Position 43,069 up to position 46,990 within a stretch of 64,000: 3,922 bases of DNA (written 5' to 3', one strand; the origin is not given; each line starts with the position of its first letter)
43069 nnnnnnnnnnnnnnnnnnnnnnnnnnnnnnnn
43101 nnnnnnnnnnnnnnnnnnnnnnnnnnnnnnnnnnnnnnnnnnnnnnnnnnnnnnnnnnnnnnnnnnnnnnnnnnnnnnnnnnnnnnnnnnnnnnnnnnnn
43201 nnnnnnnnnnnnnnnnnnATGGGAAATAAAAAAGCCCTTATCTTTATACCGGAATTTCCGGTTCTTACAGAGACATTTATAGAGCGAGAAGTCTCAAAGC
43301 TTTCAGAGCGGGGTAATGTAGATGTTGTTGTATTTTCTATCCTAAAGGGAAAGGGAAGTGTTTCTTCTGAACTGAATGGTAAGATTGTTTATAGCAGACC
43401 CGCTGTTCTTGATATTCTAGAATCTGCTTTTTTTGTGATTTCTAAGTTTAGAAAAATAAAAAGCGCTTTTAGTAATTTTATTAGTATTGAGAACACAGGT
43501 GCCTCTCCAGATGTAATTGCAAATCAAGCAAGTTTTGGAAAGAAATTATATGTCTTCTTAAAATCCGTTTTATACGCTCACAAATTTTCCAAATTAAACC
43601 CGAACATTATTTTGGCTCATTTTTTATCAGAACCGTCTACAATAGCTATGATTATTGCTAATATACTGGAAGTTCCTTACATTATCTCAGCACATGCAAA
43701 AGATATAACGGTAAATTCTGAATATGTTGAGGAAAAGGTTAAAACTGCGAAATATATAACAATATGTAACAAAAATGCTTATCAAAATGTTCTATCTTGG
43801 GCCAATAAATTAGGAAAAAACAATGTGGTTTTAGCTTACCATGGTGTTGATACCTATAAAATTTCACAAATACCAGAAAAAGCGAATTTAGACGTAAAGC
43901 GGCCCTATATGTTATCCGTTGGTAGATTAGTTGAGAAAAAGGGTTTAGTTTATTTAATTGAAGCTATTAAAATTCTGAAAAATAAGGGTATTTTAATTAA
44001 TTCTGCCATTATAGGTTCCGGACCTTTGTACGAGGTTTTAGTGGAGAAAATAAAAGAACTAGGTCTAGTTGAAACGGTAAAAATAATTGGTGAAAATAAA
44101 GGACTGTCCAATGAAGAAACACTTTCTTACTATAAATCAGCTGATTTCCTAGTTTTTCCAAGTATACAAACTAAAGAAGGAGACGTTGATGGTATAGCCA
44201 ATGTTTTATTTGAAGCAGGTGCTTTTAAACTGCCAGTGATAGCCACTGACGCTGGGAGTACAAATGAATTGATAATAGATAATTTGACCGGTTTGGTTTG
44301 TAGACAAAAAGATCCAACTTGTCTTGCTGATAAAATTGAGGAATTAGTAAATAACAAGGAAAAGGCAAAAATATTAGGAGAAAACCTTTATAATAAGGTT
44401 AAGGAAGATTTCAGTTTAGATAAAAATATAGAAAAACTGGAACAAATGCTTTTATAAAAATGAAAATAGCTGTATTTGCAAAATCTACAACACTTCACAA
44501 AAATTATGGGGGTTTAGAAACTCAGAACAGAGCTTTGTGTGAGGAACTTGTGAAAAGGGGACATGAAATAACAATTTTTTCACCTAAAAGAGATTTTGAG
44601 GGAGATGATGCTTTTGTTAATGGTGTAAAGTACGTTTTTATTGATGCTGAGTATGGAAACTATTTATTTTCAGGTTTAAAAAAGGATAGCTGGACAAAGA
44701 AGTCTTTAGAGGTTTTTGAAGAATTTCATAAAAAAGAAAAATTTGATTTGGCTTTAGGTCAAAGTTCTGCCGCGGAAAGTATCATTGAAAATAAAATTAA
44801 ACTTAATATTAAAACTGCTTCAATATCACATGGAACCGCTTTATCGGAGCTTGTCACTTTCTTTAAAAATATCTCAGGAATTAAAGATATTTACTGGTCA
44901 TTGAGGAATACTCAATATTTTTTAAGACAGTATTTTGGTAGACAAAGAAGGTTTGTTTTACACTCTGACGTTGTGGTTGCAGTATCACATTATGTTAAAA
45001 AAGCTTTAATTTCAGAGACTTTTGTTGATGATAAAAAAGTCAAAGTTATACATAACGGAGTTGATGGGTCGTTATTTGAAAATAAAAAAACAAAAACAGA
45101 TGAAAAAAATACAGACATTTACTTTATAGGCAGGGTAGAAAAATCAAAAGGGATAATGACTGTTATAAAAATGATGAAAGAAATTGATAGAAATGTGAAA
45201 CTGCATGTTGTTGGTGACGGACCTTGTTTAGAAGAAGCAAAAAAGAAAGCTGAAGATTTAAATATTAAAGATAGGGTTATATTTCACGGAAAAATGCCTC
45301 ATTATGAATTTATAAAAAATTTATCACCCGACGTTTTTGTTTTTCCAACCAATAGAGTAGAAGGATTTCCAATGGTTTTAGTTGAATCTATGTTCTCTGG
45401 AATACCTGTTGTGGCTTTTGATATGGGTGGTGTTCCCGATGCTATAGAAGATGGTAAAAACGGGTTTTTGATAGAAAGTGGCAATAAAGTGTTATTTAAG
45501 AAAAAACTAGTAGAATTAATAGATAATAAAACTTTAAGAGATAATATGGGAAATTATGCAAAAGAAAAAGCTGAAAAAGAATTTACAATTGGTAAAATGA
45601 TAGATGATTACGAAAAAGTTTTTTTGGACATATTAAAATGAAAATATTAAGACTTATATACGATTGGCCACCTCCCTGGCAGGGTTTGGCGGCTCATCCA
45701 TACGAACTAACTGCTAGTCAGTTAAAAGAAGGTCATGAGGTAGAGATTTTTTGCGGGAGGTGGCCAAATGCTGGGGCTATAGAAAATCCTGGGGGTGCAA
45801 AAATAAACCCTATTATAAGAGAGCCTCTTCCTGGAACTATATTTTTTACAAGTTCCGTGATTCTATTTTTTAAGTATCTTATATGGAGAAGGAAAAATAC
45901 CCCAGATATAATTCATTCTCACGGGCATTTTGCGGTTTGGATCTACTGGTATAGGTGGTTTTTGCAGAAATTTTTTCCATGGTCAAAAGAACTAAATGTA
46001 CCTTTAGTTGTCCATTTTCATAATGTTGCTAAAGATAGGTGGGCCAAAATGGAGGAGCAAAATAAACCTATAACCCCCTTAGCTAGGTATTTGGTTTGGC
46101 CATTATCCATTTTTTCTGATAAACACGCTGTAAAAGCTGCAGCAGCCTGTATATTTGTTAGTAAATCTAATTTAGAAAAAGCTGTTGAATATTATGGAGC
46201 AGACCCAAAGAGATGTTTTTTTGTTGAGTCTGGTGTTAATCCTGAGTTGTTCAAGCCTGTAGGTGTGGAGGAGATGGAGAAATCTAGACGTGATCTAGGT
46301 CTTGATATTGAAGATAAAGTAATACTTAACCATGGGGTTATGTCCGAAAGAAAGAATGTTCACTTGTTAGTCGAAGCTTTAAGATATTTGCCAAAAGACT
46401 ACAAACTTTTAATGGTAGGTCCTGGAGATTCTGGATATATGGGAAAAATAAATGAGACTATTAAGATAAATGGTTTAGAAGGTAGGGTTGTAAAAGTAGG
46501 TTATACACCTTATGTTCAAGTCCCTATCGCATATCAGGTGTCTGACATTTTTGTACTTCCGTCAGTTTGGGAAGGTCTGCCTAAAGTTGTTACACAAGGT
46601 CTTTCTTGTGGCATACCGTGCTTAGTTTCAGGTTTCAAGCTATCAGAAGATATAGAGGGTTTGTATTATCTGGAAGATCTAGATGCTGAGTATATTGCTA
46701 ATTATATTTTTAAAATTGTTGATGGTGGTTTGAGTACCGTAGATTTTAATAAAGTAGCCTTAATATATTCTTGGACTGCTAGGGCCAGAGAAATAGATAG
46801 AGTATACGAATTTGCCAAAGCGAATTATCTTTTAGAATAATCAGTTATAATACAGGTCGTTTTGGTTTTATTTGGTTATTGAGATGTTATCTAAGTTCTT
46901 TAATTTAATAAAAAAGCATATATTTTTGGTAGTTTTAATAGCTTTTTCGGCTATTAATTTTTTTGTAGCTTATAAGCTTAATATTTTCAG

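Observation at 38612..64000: Roughly 25-kb uninterrupted plus-strand glycosylation/cell-envelope island directly downstream of adk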

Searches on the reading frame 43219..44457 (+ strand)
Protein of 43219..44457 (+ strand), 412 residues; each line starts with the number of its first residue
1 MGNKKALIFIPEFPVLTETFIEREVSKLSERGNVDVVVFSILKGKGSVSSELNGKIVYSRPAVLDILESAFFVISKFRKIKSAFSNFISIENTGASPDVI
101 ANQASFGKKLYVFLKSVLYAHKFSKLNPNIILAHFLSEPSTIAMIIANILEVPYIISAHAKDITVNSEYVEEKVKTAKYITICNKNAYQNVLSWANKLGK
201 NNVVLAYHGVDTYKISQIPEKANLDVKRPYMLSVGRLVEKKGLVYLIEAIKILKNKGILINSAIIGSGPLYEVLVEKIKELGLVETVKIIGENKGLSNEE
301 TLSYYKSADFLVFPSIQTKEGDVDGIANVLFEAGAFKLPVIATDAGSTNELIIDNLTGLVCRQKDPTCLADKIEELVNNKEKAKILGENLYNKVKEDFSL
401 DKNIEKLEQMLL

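Call 5: search_protein_families(library=pfam, proteins=[window:43219-44457:+], max_evalue=0.01)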
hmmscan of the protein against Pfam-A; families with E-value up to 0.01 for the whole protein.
window:43219-44457:+ (412 aa): 3 families
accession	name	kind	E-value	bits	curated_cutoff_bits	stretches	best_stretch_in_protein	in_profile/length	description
PF00534.26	Glycos_transf_1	-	4.2e-33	114.7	26.4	1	217-391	4-170/172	Glycosyl transferases group 1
PF13692.12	Glyco_trans_1_4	-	2.4e-26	93.1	27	1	229-379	2-142/142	Glycosyl transferases group 1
PF13524.12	Glyco_trans_1_2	-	3.9e-05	24.1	25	1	274-408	5-143/144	Glycosyl transferase-like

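Call 16: search_protein_families(library=ncbifam, proteins=[window:43219-44457:+], max_evalue=0.001)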
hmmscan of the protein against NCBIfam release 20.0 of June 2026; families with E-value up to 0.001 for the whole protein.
window:43219-44457:+ (412 aa): 27 families (the best 25 are shown)
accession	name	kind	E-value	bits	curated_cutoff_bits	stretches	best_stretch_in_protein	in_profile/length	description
NF041876.1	EPS_EpsE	equivalog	1.5e-39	136.4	400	1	9-406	4-388/389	exopolysaccharide biosynthesis GT4 family glycosyltransferase EpsE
NF047684.1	TeichurnBiosyTuaC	equivalog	1.9e-28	99.5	550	1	115-409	96-384/391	teichuronic acid biosynthesis protein TuaC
TIGR04005.1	wcaL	equivalog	2.2e-23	82.8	537.6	1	102-406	93-398/406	colanic acid biosynthesis glycosyltransferase WcaL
TIGR03088.1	stp2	hypoth_equivalog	9.4e-22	77.6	409.05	1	190-409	149-368/374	TIGR03088 family PEP-CTERM/XrtA system glycosyltransferase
TIGR02149.1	glgA_Coryne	subfamily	1e-21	77.6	302.4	1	171-406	138-382/391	glycogen synthase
NF050063.1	ProtGlycPglJ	equivalog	3.8e-18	65.8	500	1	144-396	111-349/363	N-acetylgalactosamine-N,N'-diacetylbacillosaminyl-diphospho-undecaprenol 4-alpha-N-acetylgalactosaminyltransferase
NF038298.1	EPS_HpsO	equivalog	5e-18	65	575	1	221-398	192-371/388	hormogonium polysaccharide biosynthesis glycosyltransferase HpsO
TIGR04157.1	glyco_rSAM_CFB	subfamily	8.8e-15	54.6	400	1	145-410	131-405/406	TIGR04157 family glycosyltransferase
TIGR04063.1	stp3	hypoth_equivalog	3.7e-14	52.4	442.05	1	233-406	218-387/397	TIGR04063 family PEP-CTERM/XrtA system glycosyltransferase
TIGR03999.1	thiol_BshA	equivalog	1.1e-13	50.8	273.7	1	263-410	233-369/375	N-acetyl-alpha-D-glucosaminyl L-malate synthase BshA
TIGR03449.1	mycothiol_MshA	equivalog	2.6e-13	49.6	462.5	1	109-409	83-398/406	D-inositol-3-phosphate glycosyltransferase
NF047880.1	glyco_SdgA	exception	6.9e-13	48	800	1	135-410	221-486/488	serine-aspartate repeat adhesin O-glycosyltransferase SdgA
NF050056.1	ProtGlycPglH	equivalog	2.7e-11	43.2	600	1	112-402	69-341/354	GalNAc-alpha-(1->4)-GalNAc-alpha-(1->3)-diNAcBac-PP-undecaprenol alpha-1,4-N-acetyl-D-galactosaminyltransferase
NF053787.1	GlcN_PG_synth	equivalog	3.1e-11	42.7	480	1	98-409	53-354/361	N-acetylglucosaminyl phosphatidylglycerol synthase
NF038295.1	EPS_HpsP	equivalog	9.2e-11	41.3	550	1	215-402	194-375/388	hormogonium polysaccharide biosynthesis glycosyltransferase HpsP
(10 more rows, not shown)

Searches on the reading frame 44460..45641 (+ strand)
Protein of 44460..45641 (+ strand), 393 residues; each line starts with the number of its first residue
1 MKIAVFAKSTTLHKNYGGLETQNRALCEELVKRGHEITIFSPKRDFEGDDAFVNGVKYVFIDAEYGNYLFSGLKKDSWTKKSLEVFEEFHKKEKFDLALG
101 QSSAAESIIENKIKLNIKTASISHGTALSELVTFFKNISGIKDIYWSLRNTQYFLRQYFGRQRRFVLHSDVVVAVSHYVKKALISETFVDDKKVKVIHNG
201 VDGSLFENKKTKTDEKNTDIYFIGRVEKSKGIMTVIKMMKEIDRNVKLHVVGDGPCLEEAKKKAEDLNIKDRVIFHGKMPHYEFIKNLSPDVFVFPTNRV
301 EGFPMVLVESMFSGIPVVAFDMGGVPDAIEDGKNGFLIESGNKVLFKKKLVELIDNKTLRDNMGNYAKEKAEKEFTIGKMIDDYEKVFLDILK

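Call 5: search_protein_families(library=pfam, proteins=[window:44460-45641:+], max_evalue=0.01)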
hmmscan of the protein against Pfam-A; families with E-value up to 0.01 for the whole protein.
window:44460-45641:+ (393 aa): 5 families
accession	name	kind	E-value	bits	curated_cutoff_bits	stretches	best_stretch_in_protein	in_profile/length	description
PF00534.26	Glycos_transf_1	-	2e-39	135.3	26.4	1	208-369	6-171/172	Glycosyl transferases group 1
PF13692.12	Glyco_trans_1_4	-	6.2e-30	104.8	27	1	219-356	3-142/142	Glycosyl transferases group 1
PF13439.12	Glyco_transf_4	-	7.4e-20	72.1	28.5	1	16-202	1-167/170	Glycosyltransferase Family 4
PF20706.3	GT4-conflict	-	6.9e-12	45.5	26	1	161-332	139-323/385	Family 4 Glycosyltransferase in conflict systems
PF13579.12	Glyco_trans_4_4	-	2.2e-07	31.8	29.7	1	17-200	1-158/158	Glycosyl transferase 4-like domain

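Call 16: search_protein_families(library=ncbifam, proteins=[window:44460-45641:+], max_evalue=0.001)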
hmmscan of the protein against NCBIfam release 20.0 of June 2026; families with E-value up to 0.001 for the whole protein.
window:44460-45641:+ (393 aa): 34 families (the best 25 are shown)
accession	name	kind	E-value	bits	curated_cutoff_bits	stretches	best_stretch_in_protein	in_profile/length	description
TIGR03999.1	thiol_BshA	equivalog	1.3e-37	129.6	273.7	1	166-392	142-374/375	N-acetyl-alpha-D-glucosaminyl L-malate synthase BshA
TIGR03088.1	stp2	hypoth_equivalog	4.4e-31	108.2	409.05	1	171-391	139-373/374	TIGR03088 family PEP-CTERM/XrtA system glycosyltransferase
NF007396.0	PRK09922.1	equivalog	2e-30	105.9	385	1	166-361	133-331/361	lipopolysaccharide 1,6-galactosyltransferase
TIGR02149.1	glgA_Coryne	subfamily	1e-23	84.1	302.4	1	165-387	141-386/391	glycogen synthase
NF041010.1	glycosy_Agl16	equivalog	1.1e-23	83.7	575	1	162-372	127-333/352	glycosylation protein Agl16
NF050063.1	ProtGlycPglJ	equivalog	1.2e-23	84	500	1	167-375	143-350/363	N-acetylgalactosamine-N,N'-diacetylbacillosaminyl-diphospho-undecaprenol 4-alpha-N-acetylgalactosaminyltransferase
TIGR04063.1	stp3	hypoth_equivalog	2.9e-22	79.1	442.05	1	165-392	154-396/397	TIGR04063 family PEP-CTERM/XrtA system glycosyltransferase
NF041876.1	EPS_EpsE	equivalog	2e-21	76.7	400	1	155-377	148-382/389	exopolysaccharide biosynthesis GT4 family glycosyltransferase EpsE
TIGR03449.1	mycothiol_MshA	equivalog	2.4e-21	76.1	462.5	1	164-386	160-398/406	D-inositol-3-phosphate glycosyltransferase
TIGR04157.1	glyco_rSAM_CFB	subfamily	4.5e-21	75.3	400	1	153-387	154-405/406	TIGR04157 family glycosyltransferase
NF047684.1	TeichurnBiosyTuaC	equivalog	1.4e-20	73.6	550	1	166-384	162-382/391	teichuronic acid biosynthesis protein TuaC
NF046085.1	XrtY_assoc_Gly1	equivalog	7.1e-20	71.2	400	1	148-392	139-385/387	XrtY-associated glycosyltransferase XYAG1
NF038298.1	EPS_HpsO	equivalog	2e-19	69.6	575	1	123-377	99-373/388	hormogonium polysaccharide biosynthesis glycosyltransferase HpsO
NF047880.1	glyco_SdgA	exception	3.1e-19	68.9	800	1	173-376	272-475/488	serine-aspartate repeat adhesin O-glycosyltransferase SdgA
NF050056.1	ProtGlycPglH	equivalog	5.3e-19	68.5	600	1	185-385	152-347/354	GalNAc-alpha-(1->4)-GalNAc-alpha-(1->3)-diNAcBac-PP-undecaprenol alpha-1,4-N-acetyl-D-galactosaminyltransferase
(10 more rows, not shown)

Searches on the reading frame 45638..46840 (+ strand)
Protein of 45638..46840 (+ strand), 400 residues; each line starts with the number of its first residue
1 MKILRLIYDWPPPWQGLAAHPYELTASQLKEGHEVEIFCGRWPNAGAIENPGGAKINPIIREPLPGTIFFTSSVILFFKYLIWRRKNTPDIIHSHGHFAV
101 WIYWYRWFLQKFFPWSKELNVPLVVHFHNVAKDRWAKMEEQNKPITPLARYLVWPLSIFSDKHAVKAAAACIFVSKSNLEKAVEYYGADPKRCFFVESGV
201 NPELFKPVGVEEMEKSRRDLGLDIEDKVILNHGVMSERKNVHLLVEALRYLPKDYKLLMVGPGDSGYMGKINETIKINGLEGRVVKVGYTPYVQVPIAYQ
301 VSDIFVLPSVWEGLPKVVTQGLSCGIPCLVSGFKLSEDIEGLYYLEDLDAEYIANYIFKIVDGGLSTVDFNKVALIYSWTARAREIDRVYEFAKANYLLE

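Call 5: search_protein_families(library=pfam, proteins=[window:45638-46840:+], max_evalue=0.01)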
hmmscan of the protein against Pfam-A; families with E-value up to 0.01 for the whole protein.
window:45638-46840:+ (400 aa): 6 families
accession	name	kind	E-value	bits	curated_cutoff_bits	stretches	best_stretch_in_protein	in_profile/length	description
PF00534.26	Glycos_transf_1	-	1.7e-19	70.4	26.4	1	214-332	3-123/172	Glycosyl transferases group 1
PF13439.12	Glyco_transf_4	-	9.2e-19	68.5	28.5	1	16-203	3-169/170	Glycosyltransferase Family 4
PF13692.12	Glyco_trans_1_4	-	7.2e-17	62.4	27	1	227-359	2-138/142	Glycosyl transferases group 1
PF13579.12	Glyco_trans_4_4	-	5.2e-09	37.1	29.7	1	16-196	2-155/158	Glycosyl transferase 4-like domain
PF08323.17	Glyco_transf_5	-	2.5e-05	24.5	22.7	1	68-180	112-222/239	Starch synthase catalytic domain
PF20706.3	GT4-conflict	-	0.0094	15.4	26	0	296-331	276-311/385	Family 4 Glycosyltransferase in conflict systems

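Call 16: search_protein_families(library=ncbifam, proteins=[window:45638-46840:+], max_evalue=0.001)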
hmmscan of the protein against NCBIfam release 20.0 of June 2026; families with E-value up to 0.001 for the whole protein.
window:45638-46840:+ (400 aa): 24 families
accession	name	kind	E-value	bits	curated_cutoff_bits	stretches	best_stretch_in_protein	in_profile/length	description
NF047684.1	TeichurnBiosyTuaC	equivalog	8.3e-16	57.9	550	1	162-330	159-318/391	teichuronic acid biosynthesis protein TuaC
TIGR03449.1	mycothiol_MshA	equivalog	7.8e-15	54.7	462.5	1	84-391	98-401/406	D-inositol-3-phosphate glycosyltransferase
TIGR04047.1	MSMEG_0565_glyc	hypoth_equivalog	1.2e-14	54.2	259.85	1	162-390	133-371/373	MSMEG_0565 family glycosyltransferase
TIGR02149.1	glgA_Coryne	subfamily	4.6e-14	52.3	302.4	1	89-331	84-313/391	glycogen synthase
TIGR04157.1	glyco_rSAM_CFB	subfamily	5.3e-11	42.1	400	1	160-331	162-330/406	TIGR04157 family glycosyltransferase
NF038295.1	EPS_HpsP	equivalog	1.8e-09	37.1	550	1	161-340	148-327/388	hormogonium polysaccharide biosynthesis glycosyltransferase HpsP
NF046085.1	XrtY_assoc_Gly1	equivalog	1.9e-09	36.9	400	1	235-332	218-315/387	XrtY-associated glycosyltransferase XYAG1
TIGR03088.1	stp2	hypoth_equivalog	2.1e-09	36.9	409.05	1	188-329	157-300/374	TIGR03088 family PEP-CTERM/XrtA system glycosyltransferase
NF053787.1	GlcN_PG_synth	equivalog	1.1e-08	34.3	480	1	199-328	172-288/361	N-acetylglucosaminyl phosphatidylglycerol synthase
NF007396.0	PRK09922.1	equivalog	2.5e-08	33.2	385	1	236-332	194-290/361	lipopolysaccharide 1,6-galactosyltransferase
TIGR04063.1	stp3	hypoth_equivalog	1.3e-07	30.8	442.05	1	161-319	151-307/397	TIGR04063 family PEP-CTERM/XrtA system glycosyltransferase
NF050063.1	ProtGlycPglJ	equivalog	1.7e-07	30.8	500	1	175-328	152-292/363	N-acetylgalactosamine-N,N'-diacetylbacillosaminyl-diphospho-undecaprenol 4-alpha-N-acetylgalactosaminyltransferase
TIGR03999.1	thiol_BshA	equivalog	3.3e-07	29.5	273.7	1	173-373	150-348/375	N-acetyl-alpha-D-glucosaminyl L-malate synthase BshA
NF041010.1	glycosy_Agl16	equivalog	3.7e-07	29.3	575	1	81-333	66-285/352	glycosylation protein Agl16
NF007640.0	PRK10307.1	subfamily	4.2e-07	29.2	276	1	173-308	177-309/411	WcaI family glycosyltransferase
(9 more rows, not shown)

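Call 57: search_solved_structures(query=window:45638-46840:+, max_evalue=0.001)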
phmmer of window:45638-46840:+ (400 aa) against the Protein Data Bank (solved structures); distinct sequences matched with E-value up to 0.001: 8.
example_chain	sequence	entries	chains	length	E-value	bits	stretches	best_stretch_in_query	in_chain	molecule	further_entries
3c4q_A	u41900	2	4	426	1e-11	47.7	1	57-396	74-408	Predicted glycosyltransferases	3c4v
3c48_A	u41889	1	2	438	1.1e-11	47.5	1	57-396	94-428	Predicted glycosyltransferases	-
6kih_A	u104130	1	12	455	4.9e-11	45.4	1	164-391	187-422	Tll1590 protein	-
6tvp_A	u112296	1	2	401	2.5e-08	36.5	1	156-331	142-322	Alpha-maltose-1-phosphate synthase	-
5d00_A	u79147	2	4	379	8.4e-05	24.9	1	221-331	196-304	N-acetyl-alpha-D-glucosaminyl L-malate synthase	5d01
4xso_B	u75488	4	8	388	9.6e-05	24.7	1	193-331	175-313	Alr3699 protein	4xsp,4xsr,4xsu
2jjm_A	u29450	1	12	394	0.00016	24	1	212-330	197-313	GLYCOSYL TRANSFERASE, GROUP 1 FAMILY PROTEIN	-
3mbo_A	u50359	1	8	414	0.00017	23.8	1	212-330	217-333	Glycosyltransferase, group 1 family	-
